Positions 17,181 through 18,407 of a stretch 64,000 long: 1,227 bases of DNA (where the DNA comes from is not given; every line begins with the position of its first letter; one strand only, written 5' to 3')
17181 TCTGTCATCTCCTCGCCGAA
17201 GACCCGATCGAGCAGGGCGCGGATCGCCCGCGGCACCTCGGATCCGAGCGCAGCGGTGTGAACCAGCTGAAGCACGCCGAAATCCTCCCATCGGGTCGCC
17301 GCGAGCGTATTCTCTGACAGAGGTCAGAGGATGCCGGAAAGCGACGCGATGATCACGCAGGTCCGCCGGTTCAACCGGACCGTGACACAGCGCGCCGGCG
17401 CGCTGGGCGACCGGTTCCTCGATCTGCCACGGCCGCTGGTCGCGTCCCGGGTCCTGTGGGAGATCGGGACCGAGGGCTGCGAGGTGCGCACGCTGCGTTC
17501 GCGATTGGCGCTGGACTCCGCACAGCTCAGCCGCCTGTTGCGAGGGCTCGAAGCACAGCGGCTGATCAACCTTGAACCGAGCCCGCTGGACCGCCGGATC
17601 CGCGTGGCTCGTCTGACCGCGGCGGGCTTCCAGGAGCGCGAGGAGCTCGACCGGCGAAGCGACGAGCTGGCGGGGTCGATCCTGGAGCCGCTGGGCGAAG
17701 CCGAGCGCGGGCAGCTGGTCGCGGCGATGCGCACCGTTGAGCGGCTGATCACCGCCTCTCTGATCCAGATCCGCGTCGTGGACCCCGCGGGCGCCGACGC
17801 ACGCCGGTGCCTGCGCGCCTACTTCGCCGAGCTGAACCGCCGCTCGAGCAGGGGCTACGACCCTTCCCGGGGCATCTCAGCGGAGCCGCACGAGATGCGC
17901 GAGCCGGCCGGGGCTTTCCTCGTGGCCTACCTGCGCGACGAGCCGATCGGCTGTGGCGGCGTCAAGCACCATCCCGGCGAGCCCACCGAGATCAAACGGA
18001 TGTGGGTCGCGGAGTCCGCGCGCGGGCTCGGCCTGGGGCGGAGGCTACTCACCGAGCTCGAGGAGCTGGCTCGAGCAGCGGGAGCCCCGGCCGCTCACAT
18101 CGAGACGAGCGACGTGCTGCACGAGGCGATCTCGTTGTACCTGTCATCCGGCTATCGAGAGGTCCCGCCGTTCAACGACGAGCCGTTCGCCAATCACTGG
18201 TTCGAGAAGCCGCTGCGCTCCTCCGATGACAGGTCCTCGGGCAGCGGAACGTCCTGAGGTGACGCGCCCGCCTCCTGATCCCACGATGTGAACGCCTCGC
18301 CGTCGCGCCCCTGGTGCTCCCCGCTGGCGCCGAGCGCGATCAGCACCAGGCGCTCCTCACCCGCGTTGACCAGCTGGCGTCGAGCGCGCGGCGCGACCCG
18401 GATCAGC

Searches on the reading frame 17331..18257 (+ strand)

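Call 5: search_protein_families(library=pfam, proteins=[window:17331-18257:+], max_evalue=0.01)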
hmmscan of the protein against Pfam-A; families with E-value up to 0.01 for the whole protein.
window:17331-18257:+ (308 aa): 8 families
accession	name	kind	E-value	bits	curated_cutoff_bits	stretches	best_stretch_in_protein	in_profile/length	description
PF00583.31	Acetyltransf_1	-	5.8e-15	56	20.7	1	176-275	15-116/116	Acetyltransferase (GNAT) family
PF13508.13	Acetyltransf_7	-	2.6e-13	50.6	27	1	194-277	3-84/84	Acetyltransferase (GNAT) domain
PF12802.13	MarR_2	-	6.2e-08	33.1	27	1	32-90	3-61/61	MarR family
PF13673.13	Acetyltransf_10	-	7.4e-07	29.6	23.6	1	189-278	26-110/128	Acetyltransferase (GNAT) domain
PF01047.28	MarR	-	0.00032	21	24.6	1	42-90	9-58/59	MarR family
PF21863.2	HTH_67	-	0.00035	20.7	27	1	56-142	188-263/268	Helix-turn-helix family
PF13463.12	HTH_27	-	0.0012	19.5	22.2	1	41-99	8-68/68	Winged helix DNA-binding domain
PF08445.16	FR47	-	0.0054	17.1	22.1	0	219-277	22-79/86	FR47-like protein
